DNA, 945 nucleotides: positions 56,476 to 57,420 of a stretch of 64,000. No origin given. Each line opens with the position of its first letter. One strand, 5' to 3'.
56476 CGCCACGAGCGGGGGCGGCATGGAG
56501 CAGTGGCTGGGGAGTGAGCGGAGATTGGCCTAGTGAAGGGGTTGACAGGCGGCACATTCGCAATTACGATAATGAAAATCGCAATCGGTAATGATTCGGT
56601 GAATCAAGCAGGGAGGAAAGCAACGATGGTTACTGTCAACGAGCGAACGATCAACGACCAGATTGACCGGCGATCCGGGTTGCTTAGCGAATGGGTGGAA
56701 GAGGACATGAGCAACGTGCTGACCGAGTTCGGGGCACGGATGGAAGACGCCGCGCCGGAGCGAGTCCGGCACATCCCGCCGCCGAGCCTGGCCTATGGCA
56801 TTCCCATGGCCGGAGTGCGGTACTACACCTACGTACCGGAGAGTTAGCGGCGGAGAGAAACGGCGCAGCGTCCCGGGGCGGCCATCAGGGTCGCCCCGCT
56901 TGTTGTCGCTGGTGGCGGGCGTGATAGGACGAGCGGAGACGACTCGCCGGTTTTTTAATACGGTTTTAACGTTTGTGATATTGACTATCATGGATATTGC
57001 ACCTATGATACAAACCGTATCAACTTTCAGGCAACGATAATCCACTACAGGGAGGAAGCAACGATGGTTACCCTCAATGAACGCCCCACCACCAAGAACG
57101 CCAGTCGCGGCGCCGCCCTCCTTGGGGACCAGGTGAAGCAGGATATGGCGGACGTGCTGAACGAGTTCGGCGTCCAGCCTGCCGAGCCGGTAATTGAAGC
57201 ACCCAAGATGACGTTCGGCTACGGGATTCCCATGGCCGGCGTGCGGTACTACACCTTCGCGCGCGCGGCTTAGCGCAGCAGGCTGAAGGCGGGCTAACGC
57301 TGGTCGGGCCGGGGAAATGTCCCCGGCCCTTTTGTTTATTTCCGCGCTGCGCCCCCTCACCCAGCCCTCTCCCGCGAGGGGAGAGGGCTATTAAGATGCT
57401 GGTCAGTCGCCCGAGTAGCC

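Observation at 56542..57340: Two tandem paralogous small-protein genes, each with its own near-consensus promoter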

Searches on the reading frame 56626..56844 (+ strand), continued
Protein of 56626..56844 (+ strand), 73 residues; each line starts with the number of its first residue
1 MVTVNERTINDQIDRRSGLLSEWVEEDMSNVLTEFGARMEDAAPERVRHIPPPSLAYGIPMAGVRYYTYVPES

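Call 82: search_protein_families(library=pfam, proteins=[L087:1709-2224:-, L087:961-1626:-, L087:3106-3720:-, L089:4784-5572:-, L089:6189-6839:-, L099:4951-5751:-, L099:6320-6853:-, L082:718-1440:-, L096:631-1260:+, L071:2580-3230:-], max_evalue=0.001)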
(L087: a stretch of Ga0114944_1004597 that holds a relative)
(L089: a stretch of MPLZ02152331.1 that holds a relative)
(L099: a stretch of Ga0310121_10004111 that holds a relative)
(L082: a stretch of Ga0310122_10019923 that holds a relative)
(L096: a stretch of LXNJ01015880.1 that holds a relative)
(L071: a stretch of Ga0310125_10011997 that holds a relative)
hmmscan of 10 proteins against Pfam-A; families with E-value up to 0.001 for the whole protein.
L087:1709-2224:- (172 aa): 3 families
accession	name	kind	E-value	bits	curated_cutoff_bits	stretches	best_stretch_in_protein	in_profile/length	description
PF13411.12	MerR_1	-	4.3e-15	56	21.6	1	58-120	2-63/69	MerR HTH family regulatory protein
PF00376.29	MerR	-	1.3e-07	31.7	28.2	1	59-94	2-38/38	MerR family regulatory protein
PF13591.12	MerR_2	-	1.1e-05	25.6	29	1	67-140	11-83/84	MerR HTH family regulatory protein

L087:961-1626:- (222 aa): 1 family
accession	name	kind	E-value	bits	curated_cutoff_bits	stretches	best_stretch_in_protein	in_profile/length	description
PF01025.24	GrpE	-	4.4e-46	157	25.8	1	46-202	9-165/165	GrpE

L087:3106-3720:- (205 aa): 1 family
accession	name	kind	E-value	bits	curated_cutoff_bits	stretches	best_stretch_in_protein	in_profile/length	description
PF00174.25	Oxidored_molyb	-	4.9e-44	150.3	24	1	37-183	2-169/169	Oxidoreductase molybdopterin binding domain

L089:4784-5572:- (263 aa): 3 families
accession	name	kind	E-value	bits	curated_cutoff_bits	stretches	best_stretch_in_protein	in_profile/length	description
PF00561.26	Abhydrolase_1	-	7.4e-26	91.7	25.8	1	20-240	1-245/245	alpha/beta hydrolase fold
PF12697.13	Abhydrolase_6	-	9.7e-18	66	26.3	1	22-245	1-216/217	Alpha/beta hydrolase family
PF12146.15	Hydrolase_4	-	7.2e-14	52.1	27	1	21-239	6-238/239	Serine aminopeptidase, S33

L089:6189-6839:- (217 aa): 1 family
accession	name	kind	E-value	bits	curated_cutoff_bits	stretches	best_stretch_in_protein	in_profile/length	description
PF03070.21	TENA_THI-4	-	5.4e-38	131.3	22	1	10-211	2-209/210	TENA/THI-4/PQQC family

L099:4951-5751:- (267 aa): 4 families
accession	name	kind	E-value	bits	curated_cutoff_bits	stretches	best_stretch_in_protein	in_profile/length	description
PF00561.26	Abhydrolase_1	-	9.8e-29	101.2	25.8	2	22-120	1-102/245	alpha/beta hydrolase fold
PF12146.15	Hydrolase_4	-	2.8e-18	66.5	27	1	23-117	6-106/239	Serine aminopeptidase, S33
PF12697.13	Abhydrolase_6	-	1.9e-17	65.1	26.3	1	24-245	1-214/217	Alpha/beta hydrolase family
PF03096.20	Ndr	-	0.00038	19.7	23.3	0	67-121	79-133/283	Ndr family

L099:6320-6853:- (178 aa): 0 families

L082:718-1440:- (241 aa): 1 family
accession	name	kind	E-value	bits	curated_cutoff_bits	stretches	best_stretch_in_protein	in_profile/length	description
PF03070.21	TENA_THI-4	-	1.5e-38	133.1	22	1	34-235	2-209/210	TENA/THI-4/PQQC family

L096:631-1260:+ (210 aa): 2 families
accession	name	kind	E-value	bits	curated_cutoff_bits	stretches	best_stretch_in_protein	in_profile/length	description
PF03992.22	ABM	-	2.7e-13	50.3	23.1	1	127-186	16-75/78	Antibiotic biosynthesis monooxygenase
PF11695.14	DUF3291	-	0.00039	20.6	23.5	0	53-90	63-100/139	Domain of unknown function (DUF3291)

L071:2580-3230:- (217 aa): 1 family
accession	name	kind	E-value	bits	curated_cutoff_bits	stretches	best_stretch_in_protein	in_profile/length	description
PF03070.21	TENA_THI-4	-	5.7e-40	137.8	22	1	10-211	2-209/210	TENA/THI-4/PQQC family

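Call 86: find_homologous_proteins(query=L087:1709-2224:-, max_evalue=1e-10)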
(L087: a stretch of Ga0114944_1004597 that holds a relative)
Query L087:1709-2224:- (172 aa): 6921 proteins with E <= 1e-10 among 7049 candidates; the best 120 are listed.
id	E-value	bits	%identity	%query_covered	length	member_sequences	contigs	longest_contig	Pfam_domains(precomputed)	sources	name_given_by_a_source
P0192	9.6e-103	359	100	100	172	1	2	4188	PF00376.30,PF13411.13,PF13591.13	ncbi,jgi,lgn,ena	-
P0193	9.6e-83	294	100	84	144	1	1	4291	PF00376.30,PF13411.13,PF13591.13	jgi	-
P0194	3.0e-76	272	76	100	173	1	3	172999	PF00376.30,PF13411.13,PF13591.13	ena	-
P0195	2.4e-72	260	75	100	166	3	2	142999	PF00376.30,PF13411.13,PF13591.13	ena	-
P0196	1.9e-67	244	73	100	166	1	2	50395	PF00376.30,PF13411.13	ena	-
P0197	1.8e-64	234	69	100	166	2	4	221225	PF00376.30,PF13411.13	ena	-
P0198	6.9e-64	232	70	100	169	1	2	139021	PF00376.30,PF13411.13,PF13591.13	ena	-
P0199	3.2e-63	230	67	100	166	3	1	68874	PF00376.30,PF13411.13,PF13591.13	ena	-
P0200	1.7e-62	228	69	100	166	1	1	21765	PF00376.30,PF13411.13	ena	-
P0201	5.3e-62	226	69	100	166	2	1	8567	PF00376.30,PF13411.13,PF13591.13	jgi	-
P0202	1.0e-61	225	69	100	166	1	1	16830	PF00376.30,PF13411.13,PF13591.13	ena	-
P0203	1.0e-61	225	67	100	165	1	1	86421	PF00376.30,PF13411.13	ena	-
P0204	1.0e-60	222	69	100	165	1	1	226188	PF00376.30,PF13411.13,PF13591.13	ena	-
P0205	1.6e-60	221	66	100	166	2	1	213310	PF00376.30,PF13411.13,PF13591.13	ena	-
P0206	2.1e-60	221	68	100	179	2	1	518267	PF00376.30,PF13411.13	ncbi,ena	-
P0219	1.0e-58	216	66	98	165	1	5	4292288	PF00376.30,PF13411.13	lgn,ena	-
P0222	2.1e-58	215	64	98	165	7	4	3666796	PF00376.30,PF13411.13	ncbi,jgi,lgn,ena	jgi:MerR family transcriptional regulator/heat shock protein HspR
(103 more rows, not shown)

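Call 88: find_encoding_contigs(protein=P0222, flank=4000, max_places=3)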
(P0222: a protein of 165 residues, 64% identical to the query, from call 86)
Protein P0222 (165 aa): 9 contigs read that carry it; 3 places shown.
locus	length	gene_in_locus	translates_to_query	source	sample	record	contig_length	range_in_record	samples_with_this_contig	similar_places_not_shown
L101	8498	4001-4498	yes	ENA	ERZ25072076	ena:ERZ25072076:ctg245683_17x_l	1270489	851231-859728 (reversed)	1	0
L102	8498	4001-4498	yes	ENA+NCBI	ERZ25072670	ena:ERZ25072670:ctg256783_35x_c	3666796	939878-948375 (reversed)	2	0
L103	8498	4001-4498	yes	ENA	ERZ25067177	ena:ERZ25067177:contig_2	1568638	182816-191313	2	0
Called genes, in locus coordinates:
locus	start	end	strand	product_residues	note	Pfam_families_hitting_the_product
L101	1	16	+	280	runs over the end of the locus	PF22240:ISP_coupler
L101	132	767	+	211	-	PF02384:N6_Mtase (faint), PF07669:Eco57I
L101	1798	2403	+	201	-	PF18135:Type_ISP_C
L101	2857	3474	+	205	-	PF00174:Oxidored_molyb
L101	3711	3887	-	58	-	PF14354:Lar_restr_allev (weak)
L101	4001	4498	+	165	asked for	PF00376:MerR, PF13411:MerR_1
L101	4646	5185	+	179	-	PF01025:GrpE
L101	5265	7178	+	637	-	PF00012:HSP70, PF06723:MreB_Mbl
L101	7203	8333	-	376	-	PF00850:Hist_deacetyl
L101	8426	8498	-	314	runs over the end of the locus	PF01544:CorA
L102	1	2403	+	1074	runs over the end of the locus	PF22240:ISP_coupler, PF02384:N6_Mtase, PF07669:Eco57I, PF18135:Type_ISP_C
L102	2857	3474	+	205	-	PF00174:Oxidored_molyb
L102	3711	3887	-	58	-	PF14354:Lar_restr_allev (weak)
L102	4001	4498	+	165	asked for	PF00376:MerR, PF13411:MerR_1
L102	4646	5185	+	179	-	PF01025:GrpE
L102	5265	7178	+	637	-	PF00012:HSP70, PF06723:MreB_Mbl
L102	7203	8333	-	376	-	PF00850:Hist_deacetyl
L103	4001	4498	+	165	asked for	PF00376:MerR, PF13411:MerR_1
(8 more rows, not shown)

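Call 89: find_encoding_contigs(protein=P0219, flank=4000, max_places=2)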
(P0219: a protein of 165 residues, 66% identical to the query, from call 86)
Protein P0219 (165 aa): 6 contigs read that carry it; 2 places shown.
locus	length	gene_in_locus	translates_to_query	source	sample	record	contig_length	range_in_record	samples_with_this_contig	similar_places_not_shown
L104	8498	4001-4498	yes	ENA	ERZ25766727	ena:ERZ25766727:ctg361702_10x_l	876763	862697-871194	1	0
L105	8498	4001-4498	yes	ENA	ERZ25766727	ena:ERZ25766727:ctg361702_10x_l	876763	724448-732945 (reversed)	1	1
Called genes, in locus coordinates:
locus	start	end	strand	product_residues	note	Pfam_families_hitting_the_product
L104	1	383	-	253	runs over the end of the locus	PF01578:Cytochrom_C_asm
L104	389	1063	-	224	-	PF01061:ABC2_membrane, PF03379:CcmB, PF12730:ABC2_membrane_4 (weak), PF12698:ABC2_membrane_3 (weak)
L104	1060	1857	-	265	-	PF00005:ABC_tran, PF13401:AAA_22, PF13304:AAA_21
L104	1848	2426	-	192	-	PF00665:rve, PF13683:rve_3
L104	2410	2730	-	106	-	PF13384:HTH_23 (faint), PF13551:HTH_29 (weak), PF13565:HTH_32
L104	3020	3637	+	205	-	PF00174:Oxidored_molyb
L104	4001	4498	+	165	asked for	PF13411:MerR_1, PF00376:MerR (weak)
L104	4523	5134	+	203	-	PF01025:GrpE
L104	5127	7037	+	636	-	PF00012:HSP70, PF06723:MreB_Mbl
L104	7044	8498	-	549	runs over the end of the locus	PF02776:TPP_enzyme_N, PF00205:TPP_enzyme_M, PF02775:TPP_enzyme_C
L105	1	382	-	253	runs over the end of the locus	PF01578:Cytochrom_C_asm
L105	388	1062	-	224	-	PF01061:ABC2_membrane, PF03379:CcmB, PF12730:ABC2_membrane_4 (weak), PF12698:ABC2_membrane_3 (weak)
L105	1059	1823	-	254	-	PF00005:ABC_tran, PF13401:AAA_22, PF13304:AAA_21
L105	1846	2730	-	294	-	PF13551:HTH_29 (faint), PF13565:HTH_32, PF00665:rve, PF13683:rve_3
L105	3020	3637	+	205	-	PF00174:Oxidored_molyb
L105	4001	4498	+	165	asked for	PF13411:MerR_1, PF00376:MerR (weak)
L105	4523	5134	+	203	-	PF01025:GrpE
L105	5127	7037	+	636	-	PF00012:HSP70, PF06723:MreB_Mbl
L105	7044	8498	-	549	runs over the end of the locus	PF02776:TPP_enzyme_N, PF00205:TPP_enzyme_M, PF02775:TPP_enzyme_C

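Call 95: search_protein_families(library=ncbifam, proteins=[L087:1709-2224:-, L102:4001-4495:+, L104:4001-4495:+], max_evalue=0.001)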
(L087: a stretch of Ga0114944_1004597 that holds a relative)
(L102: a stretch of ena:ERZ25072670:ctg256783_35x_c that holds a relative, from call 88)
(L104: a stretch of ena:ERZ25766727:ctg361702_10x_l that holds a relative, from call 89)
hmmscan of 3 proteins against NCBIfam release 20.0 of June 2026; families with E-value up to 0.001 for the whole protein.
L087:1709-2224:- (172 aa): 11 families
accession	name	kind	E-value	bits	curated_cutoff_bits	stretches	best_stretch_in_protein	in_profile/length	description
NF047375.1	HeatShock_HspR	equivalog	4.7e-30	103.4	105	1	55-142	2-89/92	heat shock protein transcriptional repressor HspR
NF047377.1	heat_HspR_dupli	exception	1.1e-29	103.5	300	1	55-138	4-87/214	heat shock protein transcriptional repressor HspR, fused homodimer type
TIGR02043.1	ZntR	equivalog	4.6e-09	36.5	167.95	1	58-162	3-100/131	Zn(2+)-responsive transcriptional regulator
TIGR02051.1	MerR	equivalog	5.8e-09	36.3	150.85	1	59-163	2-96/124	mercury resistance transcriptional regulator MerR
NF007069.0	PRK09514.1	equivalog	8.1e-09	35.6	143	1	57-162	2-100/141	Zn(2+)-responsive transcriptional regulator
NF052513.1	TransRegCarH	equivalog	1.1e-08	34.7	400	1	54-153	4-104/274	HTH-type transcriptional repressor CarH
TIGR02044.1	CueR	equivalog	8.9e-07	29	147.4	1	59-128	3-72/127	Cu(I)-responsive transcriptional regulator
NF011617.0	PRK15043.1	equivalog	4e-06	26.3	417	1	56-120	3-67/243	HTH-type transcriptional regulator MlrA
NF050798.1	TF_FtsR_Actino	equivalog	2e-05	24.8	150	1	73-126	22-75/223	transcriptional regulator FtsR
NF041849.1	trans_regNmlR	equivalog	4.5e-05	23.5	175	1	62-116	6-60/117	stress response transcriptional regulator NmlR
NF010315.0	PRK13752.1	subfamily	0.00094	19.2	261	0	58-124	9-75/144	mercury resistance transcriptional regulator MerR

L102:4001-4495:+ (165 aa): 12 families
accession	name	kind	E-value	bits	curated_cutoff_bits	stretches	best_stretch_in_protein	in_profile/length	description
NF047375.1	HeatShock_HspR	equivalog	1e-29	102.4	105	1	54-141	2-89/92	heat shock protein transcriptional repressor HspR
NF047377.1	heat_HspR_dupli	exception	1.1e-27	96.9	300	1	53-133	124-204/214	heat shock protein transcriptional repressor HspR, fused homodimer type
NF007069.0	PRK09514.1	equivalog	5.1e-08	33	143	1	56-133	2-76/141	Zn(2+)-responsive transcriptional regulator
TIGR02051.1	MerR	equivalog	5.4e-08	33.1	150.85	1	58-126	2-70/124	mercury resistance transcriptional regulator MerR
TIGR02043.1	ZntR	equivalog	1.1e-07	32.1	167.95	1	56-127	2-70/131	Zn(2+)-responsive transcriptional regulator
TIGR02044.1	CueR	equivalog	2.5e-07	30.8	147.4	1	58-127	3-72/127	Cu(I)-responsive transcriptional regulator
NF052513.1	TransRegCarH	equivalog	5e-06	26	400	1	53-107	4-59/274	HTH-type transcriptional repressor CarH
NF011617.0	PRK15043.1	equivalog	7.7e-06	25.4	417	1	55-107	3-56/243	HTH-type transcriptional regulator MlrA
NF050798.1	TF_FtsR_Actino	equivalog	1.7e-05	25.1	150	1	72-104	22-54/223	transcriptional regulator FtsR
NF041849.1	trans_regNmlR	equivalog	5.4e-05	23.2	175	1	61-155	6-101/117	stress response transcriptional regulator NmlR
NF010315.0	PRK13752.1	subfamily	0.00074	19.6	261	0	57-117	9-69/144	mercury resistance transcriptional regulator MerR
TIGR02047.1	CadR-PbrR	equivalog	0.00096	19.2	151.45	0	62-115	7-60/127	Cd(II)/Pb(II)-responsive transcriptional regulator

L104:4001-4495:+ (165 aa): 10 families
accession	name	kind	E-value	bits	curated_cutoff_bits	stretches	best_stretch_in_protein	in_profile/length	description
NF047375.1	HeatShock_HspR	equivalog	4.9e-29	100.2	105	1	54-141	2-89/92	heat shock protein transcriptional repressor HspR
NF047377.1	heat_HspR_dupli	exception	5.1e-28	98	300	1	54-162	4-110/214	heat shock protein transcriptional repressor HspR, fused homodimer type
TIGR02051.1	MerR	equivalog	4.1e-08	33.5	150.85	1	62-154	6-94/124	mercury resistance transcriptional regulator MerR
NF052513.1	TransRegCarH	equivalog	7.7e-07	28.7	400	1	53-106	4-58/274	HTH-type transcriptional repressor CarH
NF007069.0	PRK09514.1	equivalog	9.2e-07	28.9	143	1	56-152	2-90/141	Zn(2+)-responsive transcriptional regulator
TIGR02043.1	ZntR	equivalog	2.2e-06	27.8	167.95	1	61-119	7-65/131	Zn(2+)-responsive transcriptional regulator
TIGR02044.1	CueR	equivalog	3.5e-06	27.1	147.4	1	58-140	3-82/127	Cu(I)-responsive transcriptional regulator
NF011617.0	PRK15043.1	equivalog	6.9e-06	25.5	417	1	55-120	3-68/243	HTH-type transcriptional regulator MlrA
NF041849.1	trans_regNmlR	equivalog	1.1e-05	25.5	175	1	59-161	4-107/117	stress response transcriptional regulator NmlR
NF050798.1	TF_FtsR_Actino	equivalog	5.4e-05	23.4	150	1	72-108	22-58/223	transcriptional regulator FtsR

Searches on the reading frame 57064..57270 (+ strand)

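Call 5: search_protein_families(library=pfam, proteins=[window:57064-57270:+], max_evalue=1)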
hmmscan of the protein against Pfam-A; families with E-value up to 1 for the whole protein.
window:57064-57270:+ (69 aa): 0 families

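Call 8: search_protein_families(library=ncbifam, proteins=[window:57064-57270:+], max_evalue=1)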
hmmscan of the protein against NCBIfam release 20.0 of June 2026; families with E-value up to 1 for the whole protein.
window:57064-57270:+ (69 aa): 1 family
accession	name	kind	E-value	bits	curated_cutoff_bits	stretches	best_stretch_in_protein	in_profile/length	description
NF003097.0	PRK04019.1-4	equivalog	0.15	11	547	1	21-41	168-188/353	50S ribosomal protein L10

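Call 49: search_protein_families(library=padloc, proteins=[window:57064-57270:+], max_evalue=1)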
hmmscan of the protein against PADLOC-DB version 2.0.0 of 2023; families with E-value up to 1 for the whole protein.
window:57064-57270:+ (69 aa): 0 families

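Call 50: search_protein_families(library=phrogs, proteins=[window:57064-57270:+], max_evalue=1)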
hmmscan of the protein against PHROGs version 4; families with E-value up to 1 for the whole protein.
window:57064-57270:+ (69 aa): 1 family
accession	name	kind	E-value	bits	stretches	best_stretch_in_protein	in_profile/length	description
phrog_19497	-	unknown function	0.18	12.6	1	14-51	29-66/77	-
